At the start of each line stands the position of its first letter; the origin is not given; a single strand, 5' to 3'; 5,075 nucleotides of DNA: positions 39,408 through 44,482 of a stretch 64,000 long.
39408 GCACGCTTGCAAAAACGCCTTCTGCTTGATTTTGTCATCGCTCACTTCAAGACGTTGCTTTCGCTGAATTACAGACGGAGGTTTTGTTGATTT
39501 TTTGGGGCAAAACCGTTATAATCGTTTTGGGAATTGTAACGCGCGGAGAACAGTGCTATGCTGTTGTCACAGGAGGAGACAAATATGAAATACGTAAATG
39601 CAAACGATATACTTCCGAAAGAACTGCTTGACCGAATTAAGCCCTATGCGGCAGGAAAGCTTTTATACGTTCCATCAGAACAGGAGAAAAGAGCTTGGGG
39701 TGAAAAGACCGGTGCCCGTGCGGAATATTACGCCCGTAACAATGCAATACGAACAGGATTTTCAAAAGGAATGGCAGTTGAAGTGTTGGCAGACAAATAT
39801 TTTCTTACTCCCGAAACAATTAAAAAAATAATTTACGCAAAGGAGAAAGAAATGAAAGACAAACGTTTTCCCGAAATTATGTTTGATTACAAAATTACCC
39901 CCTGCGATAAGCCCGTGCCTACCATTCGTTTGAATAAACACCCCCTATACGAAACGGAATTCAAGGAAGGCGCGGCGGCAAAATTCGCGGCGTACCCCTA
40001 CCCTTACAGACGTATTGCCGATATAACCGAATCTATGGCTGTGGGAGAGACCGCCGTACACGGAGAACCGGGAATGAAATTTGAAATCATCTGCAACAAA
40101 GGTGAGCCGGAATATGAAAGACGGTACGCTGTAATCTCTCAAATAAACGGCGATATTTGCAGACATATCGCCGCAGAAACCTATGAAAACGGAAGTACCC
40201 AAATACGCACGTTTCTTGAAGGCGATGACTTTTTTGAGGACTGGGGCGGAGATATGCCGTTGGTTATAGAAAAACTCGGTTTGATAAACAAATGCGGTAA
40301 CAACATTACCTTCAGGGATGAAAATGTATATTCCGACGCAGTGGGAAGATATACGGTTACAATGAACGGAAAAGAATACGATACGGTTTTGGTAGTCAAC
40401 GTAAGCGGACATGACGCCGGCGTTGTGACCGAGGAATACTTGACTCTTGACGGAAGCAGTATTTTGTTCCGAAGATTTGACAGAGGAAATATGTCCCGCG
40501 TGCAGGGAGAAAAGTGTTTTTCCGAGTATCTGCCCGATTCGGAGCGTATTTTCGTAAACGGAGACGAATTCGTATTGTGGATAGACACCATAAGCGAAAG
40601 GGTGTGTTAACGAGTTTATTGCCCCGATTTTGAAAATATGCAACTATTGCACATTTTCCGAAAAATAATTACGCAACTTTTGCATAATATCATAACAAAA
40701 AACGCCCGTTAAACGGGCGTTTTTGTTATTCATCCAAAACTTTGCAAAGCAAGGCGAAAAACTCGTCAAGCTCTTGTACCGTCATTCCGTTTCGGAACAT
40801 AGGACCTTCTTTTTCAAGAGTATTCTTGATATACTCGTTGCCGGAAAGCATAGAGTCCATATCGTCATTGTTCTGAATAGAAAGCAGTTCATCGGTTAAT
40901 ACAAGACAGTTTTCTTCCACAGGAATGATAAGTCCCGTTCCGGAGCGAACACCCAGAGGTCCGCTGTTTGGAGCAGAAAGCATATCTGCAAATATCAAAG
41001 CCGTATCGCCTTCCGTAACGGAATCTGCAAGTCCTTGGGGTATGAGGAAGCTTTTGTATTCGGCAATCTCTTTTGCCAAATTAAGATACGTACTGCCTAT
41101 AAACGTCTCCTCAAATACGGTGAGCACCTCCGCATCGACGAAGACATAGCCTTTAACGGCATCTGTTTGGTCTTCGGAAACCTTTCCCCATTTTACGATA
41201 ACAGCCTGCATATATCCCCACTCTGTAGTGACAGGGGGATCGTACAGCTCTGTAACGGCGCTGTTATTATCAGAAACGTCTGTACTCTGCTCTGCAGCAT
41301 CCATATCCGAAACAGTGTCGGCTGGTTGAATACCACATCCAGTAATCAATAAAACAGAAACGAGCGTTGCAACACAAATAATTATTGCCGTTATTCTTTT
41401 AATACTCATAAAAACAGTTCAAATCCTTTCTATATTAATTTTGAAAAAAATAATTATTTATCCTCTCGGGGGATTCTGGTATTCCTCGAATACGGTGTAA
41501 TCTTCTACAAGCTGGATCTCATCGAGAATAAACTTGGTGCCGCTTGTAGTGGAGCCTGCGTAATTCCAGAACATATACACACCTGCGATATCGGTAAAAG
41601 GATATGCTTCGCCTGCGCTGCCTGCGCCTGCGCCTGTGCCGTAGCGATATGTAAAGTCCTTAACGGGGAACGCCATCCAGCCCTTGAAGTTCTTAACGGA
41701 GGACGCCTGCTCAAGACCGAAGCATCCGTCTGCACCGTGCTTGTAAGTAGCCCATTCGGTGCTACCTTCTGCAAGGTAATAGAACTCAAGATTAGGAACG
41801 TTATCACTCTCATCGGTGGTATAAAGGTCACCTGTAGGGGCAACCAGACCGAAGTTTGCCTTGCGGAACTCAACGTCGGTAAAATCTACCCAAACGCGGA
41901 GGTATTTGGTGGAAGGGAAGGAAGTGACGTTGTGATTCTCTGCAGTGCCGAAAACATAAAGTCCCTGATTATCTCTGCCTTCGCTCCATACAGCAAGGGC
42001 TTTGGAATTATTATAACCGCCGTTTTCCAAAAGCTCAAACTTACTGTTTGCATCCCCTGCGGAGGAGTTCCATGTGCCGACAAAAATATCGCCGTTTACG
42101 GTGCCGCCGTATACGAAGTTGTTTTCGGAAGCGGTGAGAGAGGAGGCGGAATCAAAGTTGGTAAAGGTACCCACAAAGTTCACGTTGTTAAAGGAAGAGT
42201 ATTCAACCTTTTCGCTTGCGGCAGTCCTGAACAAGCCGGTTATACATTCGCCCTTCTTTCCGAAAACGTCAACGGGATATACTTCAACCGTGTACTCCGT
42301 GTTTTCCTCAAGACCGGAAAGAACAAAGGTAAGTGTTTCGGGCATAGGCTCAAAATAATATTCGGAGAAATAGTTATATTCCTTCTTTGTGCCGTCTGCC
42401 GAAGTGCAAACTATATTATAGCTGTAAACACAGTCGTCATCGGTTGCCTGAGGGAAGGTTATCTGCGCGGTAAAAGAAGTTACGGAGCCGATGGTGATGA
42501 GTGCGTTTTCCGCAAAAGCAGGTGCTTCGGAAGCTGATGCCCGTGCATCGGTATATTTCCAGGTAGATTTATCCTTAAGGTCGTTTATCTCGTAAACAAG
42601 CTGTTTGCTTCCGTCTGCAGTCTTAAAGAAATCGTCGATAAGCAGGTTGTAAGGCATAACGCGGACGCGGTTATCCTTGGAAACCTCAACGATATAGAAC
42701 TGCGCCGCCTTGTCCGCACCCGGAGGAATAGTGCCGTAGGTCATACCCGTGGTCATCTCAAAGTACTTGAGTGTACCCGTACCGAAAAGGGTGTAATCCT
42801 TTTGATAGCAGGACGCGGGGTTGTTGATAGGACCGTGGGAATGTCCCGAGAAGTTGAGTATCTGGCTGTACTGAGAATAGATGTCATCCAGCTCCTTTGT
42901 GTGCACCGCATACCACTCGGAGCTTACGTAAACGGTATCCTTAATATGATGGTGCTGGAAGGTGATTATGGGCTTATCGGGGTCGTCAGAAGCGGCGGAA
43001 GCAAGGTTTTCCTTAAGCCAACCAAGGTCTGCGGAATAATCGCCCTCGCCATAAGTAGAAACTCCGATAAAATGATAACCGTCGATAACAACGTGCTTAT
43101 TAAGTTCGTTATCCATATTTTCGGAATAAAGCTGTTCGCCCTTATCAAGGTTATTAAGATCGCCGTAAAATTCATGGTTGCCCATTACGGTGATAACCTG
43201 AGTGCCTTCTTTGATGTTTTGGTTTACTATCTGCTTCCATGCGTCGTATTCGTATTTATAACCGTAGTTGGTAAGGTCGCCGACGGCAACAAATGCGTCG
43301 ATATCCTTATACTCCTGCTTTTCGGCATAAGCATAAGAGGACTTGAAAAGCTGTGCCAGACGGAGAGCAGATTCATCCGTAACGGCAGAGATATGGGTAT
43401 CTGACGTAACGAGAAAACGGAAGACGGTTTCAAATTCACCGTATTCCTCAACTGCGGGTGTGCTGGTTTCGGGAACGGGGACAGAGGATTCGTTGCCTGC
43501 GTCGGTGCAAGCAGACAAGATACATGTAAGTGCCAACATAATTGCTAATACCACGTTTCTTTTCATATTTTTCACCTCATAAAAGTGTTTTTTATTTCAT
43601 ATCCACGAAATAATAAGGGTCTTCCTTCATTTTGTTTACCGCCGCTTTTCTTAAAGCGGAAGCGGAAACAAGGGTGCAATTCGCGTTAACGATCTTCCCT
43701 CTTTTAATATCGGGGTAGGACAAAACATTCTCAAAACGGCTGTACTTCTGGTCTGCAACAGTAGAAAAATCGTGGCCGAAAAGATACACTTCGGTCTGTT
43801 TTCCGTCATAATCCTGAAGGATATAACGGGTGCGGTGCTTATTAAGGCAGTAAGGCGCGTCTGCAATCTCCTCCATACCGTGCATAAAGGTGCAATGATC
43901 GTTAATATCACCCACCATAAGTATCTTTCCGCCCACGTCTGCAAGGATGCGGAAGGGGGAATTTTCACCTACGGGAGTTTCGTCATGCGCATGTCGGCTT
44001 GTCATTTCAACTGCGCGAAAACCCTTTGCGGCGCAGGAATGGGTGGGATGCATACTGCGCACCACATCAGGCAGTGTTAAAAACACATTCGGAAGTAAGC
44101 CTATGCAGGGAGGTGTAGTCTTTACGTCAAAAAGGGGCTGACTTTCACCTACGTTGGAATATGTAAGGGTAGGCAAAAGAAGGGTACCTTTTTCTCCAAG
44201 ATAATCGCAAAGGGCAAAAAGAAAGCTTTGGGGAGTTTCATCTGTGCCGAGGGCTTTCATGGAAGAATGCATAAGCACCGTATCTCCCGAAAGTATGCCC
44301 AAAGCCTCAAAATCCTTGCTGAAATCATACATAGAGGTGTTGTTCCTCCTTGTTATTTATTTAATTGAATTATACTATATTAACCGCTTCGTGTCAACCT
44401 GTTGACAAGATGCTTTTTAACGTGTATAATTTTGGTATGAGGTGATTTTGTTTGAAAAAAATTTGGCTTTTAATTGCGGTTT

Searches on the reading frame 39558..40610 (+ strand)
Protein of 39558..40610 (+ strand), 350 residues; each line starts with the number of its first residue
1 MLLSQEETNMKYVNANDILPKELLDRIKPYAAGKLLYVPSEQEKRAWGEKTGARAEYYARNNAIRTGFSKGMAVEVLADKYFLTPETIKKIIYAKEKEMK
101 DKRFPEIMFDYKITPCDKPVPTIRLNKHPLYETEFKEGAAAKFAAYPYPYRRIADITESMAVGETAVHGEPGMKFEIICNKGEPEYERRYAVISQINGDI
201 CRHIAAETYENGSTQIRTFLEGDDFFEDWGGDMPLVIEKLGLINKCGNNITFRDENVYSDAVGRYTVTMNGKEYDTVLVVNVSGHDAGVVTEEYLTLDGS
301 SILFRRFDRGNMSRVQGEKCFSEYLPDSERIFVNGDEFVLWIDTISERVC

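Call 100: search_protein_families(library=pfam, proteins=[window:39558-40610:+], max_evalue=0.00001)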
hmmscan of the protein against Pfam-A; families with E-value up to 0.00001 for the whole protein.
window:39558-40610:+ (350 aa): 0 families

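Call 102: search_protein_families(library=pfam, proteins=[window:39558-40610:+], max_evalue=0.01)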
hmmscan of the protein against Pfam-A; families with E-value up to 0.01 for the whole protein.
window:39558-40610:+ (350 aa): 1 family
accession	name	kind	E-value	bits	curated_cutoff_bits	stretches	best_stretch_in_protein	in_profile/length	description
PF08765.17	Mor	-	0.00076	19.9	24.9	1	19-103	31-103/107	Mor transcription activator family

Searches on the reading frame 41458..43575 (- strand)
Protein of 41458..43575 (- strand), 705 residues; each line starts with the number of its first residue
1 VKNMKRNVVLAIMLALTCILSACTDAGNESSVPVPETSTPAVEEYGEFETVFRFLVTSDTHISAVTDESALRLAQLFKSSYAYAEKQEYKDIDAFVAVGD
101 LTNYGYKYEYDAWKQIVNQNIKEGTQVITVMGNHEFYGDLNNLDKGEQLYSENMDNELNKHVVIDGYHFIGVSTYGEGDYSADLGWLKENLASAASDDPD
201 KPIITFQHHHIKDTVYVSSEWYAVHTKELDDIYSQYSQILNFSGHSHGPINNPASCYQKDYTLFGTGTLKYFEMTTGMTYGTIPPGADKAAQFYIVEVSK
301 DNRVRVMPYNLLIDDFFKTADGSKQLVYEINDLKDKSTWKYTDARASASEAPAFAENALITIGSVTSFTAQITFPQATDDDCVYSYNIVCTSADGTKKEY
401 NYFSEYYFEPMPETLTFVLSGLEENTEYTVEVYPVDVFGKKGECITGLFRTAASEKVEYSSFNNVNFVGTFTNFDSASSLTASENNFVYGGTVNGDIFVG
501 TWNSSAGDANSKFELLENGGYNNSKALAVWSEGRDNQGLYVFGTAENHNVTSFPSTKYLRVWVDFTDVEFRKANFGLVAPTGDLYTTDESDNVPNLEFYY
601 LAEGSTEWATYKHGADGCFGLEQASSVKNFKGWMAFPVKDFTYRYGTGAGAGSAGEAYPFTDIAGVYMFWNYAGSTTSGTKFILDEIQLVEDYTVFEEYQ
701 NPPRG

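Call 100: search_protein_families(library=pfam, proteins=[window:41458-43575:-], max_evalue=0.00001)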
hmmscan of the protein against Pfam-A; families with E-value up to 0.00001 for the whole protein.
window:41458-43575:- (705 aa): 1 family
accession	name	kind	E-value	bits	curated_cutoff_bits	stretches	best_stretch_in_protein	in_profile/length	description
PF00149.33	Metallophos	-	8.1e-14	52.9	21.5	1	52-248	1-190/191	Calcineurin-like phosphoesterase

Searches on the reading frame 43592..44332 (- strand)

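Call 100: search_protein_families(library=pfam, proteins=[window:43592-44332:-], max_evalue=0.00001)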
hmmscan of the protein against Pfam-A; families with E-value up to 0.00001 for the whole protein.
window:43592-44332:- (246 aa): 1 family
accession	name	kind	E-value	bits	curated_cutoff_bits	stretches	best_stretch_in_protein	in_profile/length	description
PF02522.19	Antibiotic_NAT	-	1.4e-46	159.4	25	1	20-235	1-231/232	Aminoglycoside 3-N-acetyltransferase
